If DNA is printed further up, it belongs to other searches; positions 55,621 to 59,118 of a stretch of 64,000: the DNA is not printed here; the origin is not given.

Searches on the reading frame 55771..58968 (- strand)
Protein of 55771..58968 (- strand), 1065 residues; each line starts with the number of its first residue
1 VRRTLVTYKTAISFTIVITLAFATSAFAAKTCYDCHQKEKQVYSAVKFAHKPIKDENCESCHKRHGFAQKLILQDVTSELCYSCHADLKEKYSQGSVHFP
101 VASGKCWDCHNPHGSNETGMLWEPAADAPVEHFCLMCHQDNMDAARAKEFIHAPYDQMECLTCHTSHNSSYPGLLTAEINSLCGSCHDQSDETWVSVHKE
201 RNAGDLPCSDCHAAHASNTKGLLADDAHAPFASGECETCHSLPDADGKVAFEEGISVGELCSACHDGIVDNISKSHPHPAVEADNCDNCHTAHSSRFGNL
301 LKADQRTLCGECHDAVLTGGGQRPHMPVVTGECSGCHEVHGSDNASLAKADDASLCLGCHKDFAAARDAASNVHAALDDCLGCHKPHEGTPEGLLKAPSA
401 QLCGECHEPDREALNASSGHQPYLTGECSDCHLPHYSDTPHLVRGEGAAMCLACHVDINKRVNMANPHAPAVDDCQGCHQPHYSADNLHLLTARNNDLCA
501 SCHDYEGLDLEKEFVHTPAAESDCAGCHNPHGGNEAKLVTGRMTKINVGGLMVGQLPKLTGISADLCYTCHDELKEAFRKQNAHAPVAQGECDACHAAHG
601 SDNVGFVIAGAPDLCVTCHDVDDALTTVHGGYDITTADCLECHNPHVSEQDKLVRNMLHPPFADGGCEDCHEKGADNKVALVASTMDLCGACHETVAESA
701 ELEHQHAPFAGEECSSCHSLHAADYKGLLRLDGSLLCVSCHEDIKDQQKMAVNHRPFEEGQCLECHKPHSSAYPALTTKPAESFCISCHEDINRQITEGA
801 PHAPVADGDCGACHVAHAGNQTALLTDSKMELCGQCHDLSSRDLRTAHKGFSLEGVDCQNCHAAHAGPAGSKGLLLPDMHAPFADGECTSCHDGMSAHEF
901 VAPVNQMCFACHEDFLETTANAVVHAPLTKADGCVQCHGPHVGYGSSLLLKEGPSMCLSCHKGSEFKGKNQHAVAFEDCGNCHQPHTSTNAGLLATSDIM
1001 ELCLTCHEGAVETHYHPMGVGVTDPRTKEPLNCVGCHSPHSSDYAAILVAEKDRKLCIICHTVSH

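Call 5: search_protein_families(library=pfam, proteins=[window:55771-58968:-], max_evalue=0.01)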
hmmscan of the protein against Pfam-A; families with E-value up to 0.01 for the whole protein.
window:55771-58968:- (1065 aa): 7 families
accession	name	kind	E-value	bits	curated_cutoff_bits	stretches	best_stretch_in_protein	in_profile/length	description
PF09699.15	Paired_CXXCH_1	-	4.8e-197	637.9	20.6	21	325-364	1-40/41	Doubled CXXCH motif (Paired_CXXCH_1)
PF14537.11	Cytochrom_c3_2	-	6.8e-46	155.1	25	7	886-962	7-79/79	Cytochrome c3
PF14522.11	Cytochrome_C7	-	6.4e-42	141.7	24.8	2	516-596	8-66/67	Cytochrome c7 and related cytochrome c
PF22113.1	Mtrc-MtrF_II-IV_dom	-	9.2e-30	103.9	30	3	449-601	7-168/176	Outer membrane cytochrome MtrC/MtrF-like, domains II/IV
PF02085.21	Cytochrom_CIII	-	9.3e-25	87.3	22.9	2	43-118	18-90/101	Class III cytochrome C family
PF22678.1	Cytochrom_c_NrfB-like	-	1.2e-08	35.8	27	0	494-545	31-82/89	Cytochrome c-type protein NrfB-like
PF13435.11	Cytochrome_C554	-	0.005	18.2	20.8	0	160-241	2-84/84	Cytochrome c554 and c-prime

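Call 6: search_protein_families(library=ncbifam, proteins=[window:55771-58968:-], max_evalue=0.01)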
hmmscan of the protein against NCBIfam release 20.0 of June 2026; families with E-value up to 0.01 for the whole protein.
window:55771-58968:- (1065 aa): 10 families
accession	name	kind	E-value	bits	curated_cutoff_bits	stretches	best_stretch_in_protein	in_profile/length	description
TIGR01905.1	paired_CXXCH_1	subfamily_domain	1.2e-184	598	25.2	20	325-364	1-40/41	doubled CXXCH domain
TIGR03508.1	decahem_SO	subfamily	7.6e-121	402.4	192.2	8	28-195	69-227/258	DmsE family decaheme c-type cytochrome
NF041028.1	decahem_GSU2203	exception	2.2e-101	339.2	325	11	687-839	102-254/317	GSU2203 family decaheme c-type cytochrome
TIGR03153.1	cytochr_NrfH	equivalog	6.4e-25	87.8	134.2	1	179-291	27-134/138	cytochrome c nitrite reductase small subunit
TIGR03507.1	decahem_SO1788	subfamily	5.1e-21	74.8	209.3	5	878-940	236-304/672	OmcA/MtrC family decaheme c-type cytochrome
NF047727.1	4hemeCytCCctA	equivalog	1e-14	54.6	180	2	365-457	25-106/109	tetraheme c-type cytochrome CctA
NF045713.1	CxxCH_16_HmcA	equivalog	4.3e-13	48.7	400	2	636-940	111-388/541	sulfate respiration complex hexadecaheme cytochrome HmcA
NF045722.1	c3_cytochr_TmcA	equivalog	5.5e-10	39.2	114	0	637-696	58-113/125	acidic tetraheme cytochrome c3 TmcA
TIGR03146.1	cyt_nit_nrfB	equivalog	1.7e-09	38.1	166.6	0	951-1008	81-142/145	cytochrome c nitrite reductase pentaheme subunit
NF008659.0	PRK11659.1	equivalog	1.7e-07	31.2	184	0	779-838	107-168/188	cytochrome c nitrite reductase pentaheme subunit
